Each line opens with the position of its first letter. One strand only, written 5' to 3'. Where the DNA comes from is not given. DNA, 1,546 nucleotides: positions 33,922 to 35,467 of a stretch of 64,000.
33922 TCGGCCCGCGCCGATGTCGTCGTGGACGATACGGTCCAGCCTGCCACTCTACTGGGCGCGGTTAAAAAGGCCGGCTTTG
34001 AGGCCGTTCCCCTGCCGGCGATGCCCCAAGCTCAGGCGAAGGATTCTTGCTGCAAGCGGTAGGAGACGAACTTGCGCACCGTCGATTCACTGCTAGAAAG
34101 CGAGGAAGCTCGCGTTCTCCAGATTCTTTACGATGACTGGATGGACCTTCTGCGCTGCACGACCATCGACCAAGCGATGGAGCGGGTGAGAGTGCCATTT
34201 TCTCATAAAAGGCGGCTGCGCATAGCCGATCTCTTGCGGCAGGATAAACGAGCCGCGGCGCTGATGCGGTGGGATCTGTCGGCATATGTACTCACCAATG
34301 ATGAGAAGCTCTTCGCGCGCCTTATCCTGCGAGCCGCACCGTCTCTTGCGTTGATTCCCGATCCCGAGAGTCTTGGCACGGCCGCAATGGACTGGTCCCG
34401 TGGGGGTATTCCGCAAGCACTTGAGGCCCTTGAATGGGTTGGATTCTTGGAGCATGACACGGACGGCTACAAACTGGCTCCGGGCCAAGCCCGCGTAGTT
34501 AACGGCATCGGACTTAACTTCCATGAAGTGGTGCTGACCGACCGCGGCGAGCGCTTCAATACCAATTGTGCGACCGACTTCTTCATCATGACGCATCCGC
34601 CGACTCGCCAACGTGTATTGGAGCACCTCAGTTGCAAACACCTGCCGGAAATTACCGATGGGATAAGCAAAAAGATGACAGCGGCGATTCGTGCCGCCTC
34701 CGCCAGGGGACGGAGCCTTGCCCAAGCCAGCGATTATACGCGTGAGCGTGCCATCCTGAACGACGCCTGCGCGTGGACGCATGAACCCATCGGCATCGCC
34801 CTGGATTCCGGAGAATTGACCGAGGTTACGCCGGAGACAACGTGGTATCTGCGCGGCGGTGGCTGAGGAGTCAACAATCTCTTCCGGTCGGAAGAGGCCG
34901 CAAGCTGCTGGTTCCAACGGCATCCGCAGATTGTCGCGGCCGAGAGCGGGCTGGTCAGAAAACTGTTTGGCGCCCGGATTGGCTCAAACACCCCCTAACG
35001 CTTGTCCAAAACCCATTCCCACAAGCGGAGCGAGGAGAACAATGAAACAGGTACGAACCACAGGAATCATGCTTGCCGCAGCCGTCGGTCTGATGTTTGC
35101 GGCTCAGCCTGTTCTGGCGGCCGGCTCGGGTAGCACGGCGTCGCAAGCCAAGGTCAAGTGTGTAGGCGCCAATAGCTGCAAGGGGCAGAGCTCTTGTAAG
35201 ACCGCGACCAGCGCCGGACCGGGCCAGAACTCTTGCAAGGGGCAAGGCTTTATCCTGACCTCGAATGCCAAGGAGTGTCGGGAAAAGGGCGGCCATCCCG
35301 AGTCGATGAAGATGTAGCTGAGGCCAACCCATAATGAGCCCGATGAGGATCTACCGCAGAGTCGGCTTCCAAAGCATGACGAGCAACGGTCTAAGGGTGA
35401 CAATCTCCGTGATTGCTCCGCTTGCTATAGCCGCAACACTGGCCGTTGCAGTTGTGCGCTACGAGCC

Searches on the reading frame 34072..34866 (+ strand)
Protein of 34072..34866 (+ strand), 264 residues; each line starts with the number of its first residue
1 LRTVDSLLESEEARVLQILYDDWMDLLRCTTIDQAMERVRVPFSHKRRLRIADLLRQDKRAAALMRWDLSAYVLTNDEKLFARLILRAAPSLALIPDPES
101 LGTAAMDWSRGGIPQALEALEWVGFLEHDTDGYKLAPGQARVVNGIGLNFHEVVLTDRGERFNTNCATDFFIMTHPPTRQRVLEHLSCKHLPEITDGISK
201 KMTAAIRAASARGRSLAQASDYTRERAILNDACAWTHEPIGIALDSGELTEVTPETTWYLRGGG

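Call 5: search_protein_families(library=pfam, proteins=[window:34072-34866:+], max_evalue=0.01)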
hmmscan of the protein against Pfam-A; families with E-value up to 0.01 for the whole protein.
window:34072-34866:+ (264 aa): 0 families

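Call 9: search_protein_families(library=ncbifam, proteins=[window:34072-34866:+], max_evalue=0.01)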
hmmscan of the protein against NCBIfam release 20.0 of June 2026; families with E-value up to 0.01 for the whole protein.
window:34072-34866:+ (264 aa): 0 families

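Call 49: search_solved_structures(query=window:34072-34866:+, max_evalue=10, show_alignments=2)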
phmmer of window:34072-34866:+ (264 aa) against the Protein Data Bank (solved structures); distinct sequences matched with E-value up to 10: 9.
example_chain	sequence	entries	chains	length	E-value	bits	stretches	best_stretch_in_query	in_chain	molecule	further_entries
5cwk_A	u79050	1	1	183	4.2e-05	26.5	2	79-104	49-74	Designed helical repeat protein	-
7mwr_A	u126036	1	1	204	0.00032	23.6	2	79-104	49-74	LHD101A54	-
6xt4_A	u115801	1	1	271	0.0067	19.3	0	67-104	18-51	1BH_69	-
9drl_B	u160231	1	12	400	0.069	15.9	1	33-104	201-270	T33-549_A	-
6xns_A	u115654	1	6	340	0.26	14.1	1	61-108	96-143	C3_crown-05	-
7mwq_A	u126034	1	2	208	1.2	11.9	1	76-104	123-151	LHD29A53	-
5c17_A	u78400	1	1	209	1.3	11.7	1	229-257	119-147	MerB2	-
7mwq_B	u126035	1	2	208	1.7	11.4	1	79-105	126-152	LHD29B53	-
7yil_A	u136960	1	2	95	2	11.1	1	17-69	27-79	GINS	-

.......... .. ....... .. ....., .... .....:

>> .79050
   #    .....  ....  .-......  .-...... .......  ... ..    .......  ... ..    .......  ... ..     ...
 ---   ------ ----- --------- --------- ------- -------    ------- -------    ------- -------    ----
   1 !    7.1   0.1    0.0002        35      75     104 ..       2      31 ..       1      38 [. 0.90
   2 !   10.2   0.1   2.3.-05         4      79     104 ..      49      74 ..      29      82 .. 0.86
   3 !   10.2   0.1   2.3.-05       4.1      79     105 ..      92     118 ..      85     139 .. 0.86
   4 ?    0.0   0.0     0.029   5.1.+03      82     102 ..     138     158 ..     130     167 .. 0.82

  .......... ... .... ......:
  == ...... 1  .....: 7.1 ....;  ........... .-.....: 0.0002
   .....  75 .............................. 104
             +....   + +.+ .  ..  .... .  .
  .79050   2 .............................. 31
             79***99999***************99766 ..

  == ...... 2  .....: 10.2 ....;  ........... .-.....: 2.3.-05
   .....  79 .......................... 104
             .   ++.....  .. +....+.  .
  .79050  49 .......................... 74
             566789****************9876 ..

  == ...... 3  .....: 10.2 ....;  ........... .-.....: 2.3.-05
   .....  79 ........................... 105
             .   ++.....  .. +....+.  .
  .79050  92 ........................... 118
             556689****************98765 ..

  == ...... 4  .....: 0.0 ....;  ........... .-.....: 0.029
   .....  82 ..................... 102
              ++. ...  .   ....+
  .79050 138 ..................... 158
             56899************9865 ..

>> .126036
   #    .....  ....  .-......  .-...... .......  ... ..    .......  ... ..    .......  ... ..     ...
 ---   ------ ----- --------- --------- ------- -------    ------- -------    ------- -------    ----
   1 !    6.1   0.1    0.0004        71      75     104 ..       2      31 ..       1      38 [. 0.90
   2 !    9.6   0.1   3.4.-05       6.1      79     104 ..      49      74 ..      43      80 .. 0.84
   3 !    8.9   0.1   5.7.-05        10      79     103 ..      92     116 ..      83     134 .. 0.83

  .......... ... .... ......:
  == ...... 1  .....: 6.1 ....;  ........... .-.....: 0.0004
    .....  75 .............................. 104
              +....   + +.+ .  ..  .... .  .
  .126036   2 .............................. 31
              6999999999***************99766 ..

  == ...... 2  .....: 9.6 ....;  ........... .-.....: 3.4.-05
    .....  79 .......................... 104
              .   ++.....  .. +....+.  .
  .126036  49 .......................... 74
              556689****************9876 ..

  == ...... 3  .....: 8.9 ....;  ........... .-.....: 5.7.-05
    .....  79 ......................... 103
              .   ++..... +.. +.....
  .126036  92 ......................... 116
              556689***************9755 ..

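Call 50: search_protein_families(library=pfam, proteins=[window:34072-34866:+], max_evalue=1)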
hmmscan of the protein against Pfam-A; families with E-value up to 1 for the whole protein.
window:34072-34866:+ (264 aa): 1 family
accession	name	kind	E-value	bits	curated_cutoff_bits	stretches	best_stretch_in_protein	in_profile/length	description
PF03243.20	MerB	-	0.2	12.1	27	0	224-257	33-66/126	Alkylmercury lyase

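Call 52: search_solved_structures(query=A7, max_evalue=10, show_alignments=3)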
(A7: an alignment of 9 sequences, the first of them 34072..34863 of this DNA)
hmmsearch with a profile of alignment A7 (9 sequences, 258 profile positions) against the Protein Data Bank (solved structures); distinct sequences matched with E-value up to 10: 12.
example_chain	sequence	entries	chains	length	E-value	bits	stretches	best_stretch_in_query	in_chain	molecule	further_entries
5cwk_A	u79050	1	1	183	0.0064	19.4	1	68-108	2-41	Designed helical repeat protein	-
8qhv_0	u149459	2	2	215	0.12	15.2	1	50-115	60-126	Membrane-associated protein Vipp1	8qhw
8qhx_D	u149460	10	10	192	0.12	15.2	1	51-115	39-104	Membrane-associated protein Vipp1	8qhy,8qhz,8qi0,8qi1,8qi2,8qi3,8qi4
8w1p_H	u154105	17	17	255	0.14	15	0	178-203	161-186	Cas5 | Cas5f | hypothetical protein J6N51_11000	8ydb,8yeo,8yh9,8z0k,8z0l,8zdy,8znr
7o3w_D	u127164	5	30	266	0.18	14.6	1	51-115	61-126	Protein sll0617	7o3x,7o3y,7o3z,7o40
3pbp_A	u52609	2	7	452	0.2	14.5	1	54-130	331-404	Nucleoporin NUP82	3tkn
8qfv_0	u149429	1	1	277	0.2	14.5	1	51-115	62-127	Protein sll0617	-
5c17_A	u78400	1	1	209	0.29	14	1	225-251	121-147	MerB2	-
7mwr_A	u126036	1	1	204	0.34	13.7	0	69-108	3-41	LHD101A54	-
2r3s_A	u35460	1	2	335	0.7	12.7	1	85-137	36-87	uncharacterized protein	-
5n0b_A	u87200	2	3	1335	1.2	11.9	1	118-172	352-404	Tetanus toxin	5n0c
6xt4_A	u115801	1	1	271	2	11.2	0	68-108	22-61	1BH_69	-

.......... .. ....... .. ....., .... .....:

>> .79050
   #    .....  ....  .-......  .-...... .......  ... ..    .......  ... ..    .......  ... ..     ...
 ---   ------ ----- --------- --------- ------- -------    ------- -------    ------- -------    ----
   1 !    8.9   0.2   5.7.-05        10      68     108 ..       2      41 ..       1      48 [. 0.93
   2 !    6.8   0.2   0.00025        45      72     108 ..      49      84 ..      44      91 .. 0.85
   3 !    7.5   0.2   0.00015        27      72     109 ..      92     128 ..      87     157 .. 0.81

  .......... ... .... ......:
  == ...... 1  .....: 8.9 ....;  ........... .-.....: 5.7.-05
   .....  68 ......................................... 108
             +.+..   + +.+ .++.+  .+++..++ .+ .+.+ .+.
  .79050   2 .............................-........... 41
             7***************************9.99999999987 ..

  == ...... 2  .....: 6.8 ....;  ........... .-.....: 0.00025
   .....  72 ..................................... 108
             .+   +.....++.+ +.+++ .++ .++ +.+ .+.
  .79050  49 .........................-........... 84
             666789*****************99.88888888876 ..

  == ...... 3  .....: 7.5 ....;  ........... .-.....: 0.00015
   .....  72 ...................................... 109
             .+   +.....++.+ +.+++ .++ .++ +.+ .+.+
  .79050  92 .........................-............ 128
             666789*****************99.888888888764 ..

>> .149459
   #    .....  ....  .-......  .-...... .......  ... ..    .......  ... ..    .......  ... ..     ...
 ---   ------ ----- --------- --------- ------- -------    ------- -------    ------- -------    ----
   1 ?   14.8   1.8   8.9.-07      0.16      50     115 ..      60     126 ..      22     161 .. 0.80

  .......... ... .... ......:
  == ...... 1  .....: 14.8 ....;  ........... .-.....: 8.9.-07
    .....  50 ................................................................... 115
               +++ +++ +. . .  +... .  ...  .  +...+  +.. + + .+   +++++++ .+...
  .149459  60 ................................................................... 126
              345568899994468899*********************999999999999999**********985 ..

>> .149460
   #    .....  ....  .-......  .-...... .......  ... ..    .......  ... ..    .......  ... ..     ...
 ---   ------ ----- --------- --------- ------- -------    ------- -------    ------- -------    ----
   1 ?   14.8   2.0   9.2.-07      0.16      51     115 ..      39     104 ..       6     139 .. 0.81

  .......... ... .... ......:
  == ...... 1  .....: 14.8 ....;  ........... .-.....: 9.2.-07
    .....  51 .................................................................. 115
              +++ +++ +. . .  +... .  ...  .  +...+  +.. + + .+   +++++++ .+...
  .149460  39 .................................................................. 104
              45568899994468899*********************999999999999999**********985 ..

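Call 53: find_homologous_proteins(query=A7, max_evalue=0.001)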
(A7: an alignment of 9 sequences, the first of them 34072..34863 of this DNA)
Query A7 (9 sequences) (264 aa, profile of the alignment): 114 proteins with E <= 0.001 among 8000 candidates.
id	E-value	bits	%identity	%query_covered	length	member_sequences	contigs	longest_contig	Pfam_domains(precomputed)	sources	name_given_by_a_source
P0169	2.2e-138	478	63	97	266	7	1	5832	-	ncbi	-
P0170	5.8e-137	473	66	100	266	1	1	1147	-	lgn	-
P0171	1.3e-136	472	62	100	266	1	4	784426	-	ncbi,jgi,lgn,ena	-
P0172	1.4e-136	472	62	97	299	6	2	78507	-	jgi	jgi:hypothetical protein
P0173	2.0e-134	465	67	100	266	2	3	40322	-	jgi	jgi:hypothetical protein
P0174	3.4e-134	464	61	100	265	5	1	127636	-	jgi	jgi:hypothetical protein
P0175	3.1e-130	451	100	100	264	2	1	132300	-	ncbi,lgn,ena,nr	ncbi:MAG TPA: hypothetical protein VKV28_15045 [Candidatus Binataceae bacterium]|nr:hypothetical pro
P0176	1.1e-129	450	61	100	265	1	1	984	-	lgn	-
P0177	2.0e-128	446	64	100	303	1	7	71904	-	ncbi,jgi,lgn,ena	jgi:hypothetical protein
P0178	3.4e-128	445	60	100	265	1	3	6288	-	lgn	-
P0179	1.4e-127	443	48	97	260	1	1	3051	-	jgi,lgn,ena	-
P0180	1.3e-125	436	63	100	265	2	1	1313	-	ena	-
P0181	7.4e-123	427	45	97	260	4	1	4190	-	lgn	-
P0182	2.6e-122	425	44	97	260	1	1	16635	-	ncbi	-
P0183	7.4e-122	424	46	97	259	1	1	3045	-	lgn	-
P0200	2.3e-105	370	53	98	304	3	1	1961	PF03243.21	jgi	jgi:hypothetical protein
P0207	2.8e-101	357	52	97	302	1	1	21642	PF03243.21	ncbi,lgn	-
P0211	2.7e-98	347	51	97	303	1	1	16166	PF03243.21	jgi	jgi:hypothetical protein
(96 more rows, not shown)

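Call 61: predict_structure(alignment_id=A8)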
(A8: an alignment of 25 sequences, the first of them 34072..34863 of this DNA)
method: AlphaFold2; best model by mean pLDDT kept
length: 264 residues; sequences in the alignment: 25
mean_pLDDT: 81.8   pTM: 0.82
mean pLDDT of the five models: 81.8, 80.8, 80.1, 79.9, 62.9
residues with pLDDT >= 90: 105; 70-90: 101; 50-70: 48; < 50: 10
segments of 3 or more residues with pLDDT < 50: 193-197, 262-264
pLDDT, mean of each block of 10 residues (from residue 1): 61 94 88 95 93 93 87 90 85 79 68 89 91 87 68 93 87 88 74 50 66 66 93 79 93 82 44
secondary structure, 60 per line:
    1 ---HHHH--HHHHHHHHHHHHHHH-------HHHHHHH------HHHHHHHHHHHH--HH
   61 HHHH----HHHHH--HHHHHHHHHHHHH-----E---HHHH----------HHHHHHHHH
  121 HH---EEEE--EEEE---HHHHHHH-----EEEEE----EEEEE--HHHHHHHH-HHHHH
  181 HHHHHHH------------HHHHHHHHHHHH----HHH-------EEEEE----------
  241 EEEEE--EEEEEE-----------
elements in order: H4-7 H10-24 H32-38 H45-56 H59-64 H69-73 H76-88 H98-101 H112-122 E126-129 E132-135 H139-145 E151-155 E160-164 H167-174 H176-187 H200-211 E226-230 E241-245 E248-253

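Call 63: fold_search(model_id=the predicted structure, library=pdb)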
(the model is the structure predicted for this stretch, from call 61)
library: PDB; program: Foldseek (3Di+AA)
matches with E <= 10: 604; with E <= 0.001: 0
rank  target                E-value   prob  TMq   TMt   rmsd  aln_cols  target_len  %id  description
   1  3f2f_B                6.4e-03  0.96  0.18  0.24  13.4       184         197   15  Crystal structure of the mercury-bound form of MerB, the Organomercurial Lyase involved in a bacterial mercury resista (released 2008-11-11)
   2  5c17                  7.6e-03  0.90  0.18  0.23  14.9       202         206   11  Crystal structure of the mercury-bound form of MerB2 (released 2016-02-03)
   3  3f0o_B                9.5e-03  0.90  0.18  0.24  13.7       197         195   16  Crystal structure of MerB, the Organomercurial Lyase involved in a bacterial mercury resistance system (released 2008-11-11)
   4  3f0o_A                1.7e-02  0.91  0.19  0.24  13.2       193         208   16  Crystal structure of MerB, the Organomercurial Lyase involved in a bacterial mercury resistance system (released 2008-11-11)
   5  3fn8_A                4.2e-02  0.80  0.19  0.24  13.1       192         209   14  Crystal Structure of MerB complexed with mercury (released 2009-03-03)
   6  3f2g_B                4.6e-02  0.75  0.19  0.24  13.3       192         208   14  Crystal structure of MerB mutant C160S, the Organomercurial Lyase involved in a bacterial mercury resistance system (released 2008-11-11)
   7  1s6l_MODEL_1_A        6.1e-02  0.72  0.19  0.26  13.4       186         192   15  Solution structure of MerB, the Organomercurial Lyase involved in the bacterial mercury resistance system (released 2005-04-19)
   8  5c0t_A                6.8e-02  0.66  0.18  0.23  13.1       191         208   15  Crystal structure of the mercury-bound form of MerB mutant D99S (released 2016-02-03)
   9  3f2h_B                6.8e-02  0.57  0.17  0.22  13.5       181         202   18  Crystal structure of the mercury-bound form of MerB mutant C160S, the Organomercurial Lyase involved in a bacterial me (released 2008-11-11)
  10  7dg2_A                1.2e-01  0.51  0.24  0.27  17.4       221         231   12  Nse1-Nse3-Nse4 complex (released 2021-05-26)
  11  5dd8_A                1.4e-01  0.51  0.22  0.35  14.5       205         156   18  The Crystal structure of HucR mutant (HucR-E48Q) from Deinococcus radiodurans (released 2015-09-09)
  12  3f2h_A                2.0e-01  0.44  0.19  0.24  12.8       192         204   14  Crystal structure of the mercury-bound form of MerB mutant C160S, the Organomercurial Lyase involved in a bacterial me (released 2008-11-11)
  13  2uwm_B                2.3e-01  0.60  0.23  0.28   8.0       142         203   13  C-TERMINAL DOMAIN(WH2-WH4) OF ELONGATION FACTOR SELB IN COMPLEX WITH SECIS RNA (released 2007-05-08)
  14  8ejv_B                2.3e-01  0.20  0.20  0.21  17.0       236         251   11  The crystal structure of Pseudomonas putida PcaR in complex with succinate (released 2024-03-20)
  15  2uwm_A                2.7e-01  0.41  0.22  0.27   8.5       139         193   13  C-TERMINAL DOMAIN(WH2-WH4) OF ELONGATION FACTOR SELB IN COMPLEX WITH SECIS RNA (released 2007-05-08)
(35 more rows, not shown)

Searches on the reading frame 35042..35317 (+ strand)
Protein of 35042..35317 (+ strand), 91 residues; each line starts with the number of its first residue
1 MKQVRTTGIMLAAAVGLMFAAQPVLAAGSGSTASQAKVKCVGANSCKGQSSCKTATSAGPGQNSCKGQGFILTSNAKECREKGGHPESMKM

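Call 9: search_protein_families(library=ncbifam, proteins=[window:35042-35317:+], max_evalue=0.01)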
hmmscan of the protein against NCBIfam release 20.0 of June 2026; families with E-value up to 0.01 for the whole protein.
window:35042-35317:+ (91 aa): 1 family
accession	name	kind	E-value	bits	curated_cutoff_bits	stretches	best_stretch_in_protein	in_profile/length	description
NF050166.1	Cu_RiPP_BufA2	equivalog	9.1e-22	77.1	60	1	9-85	2-77/79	BufA2 family periplasmic bufferin-type metallophore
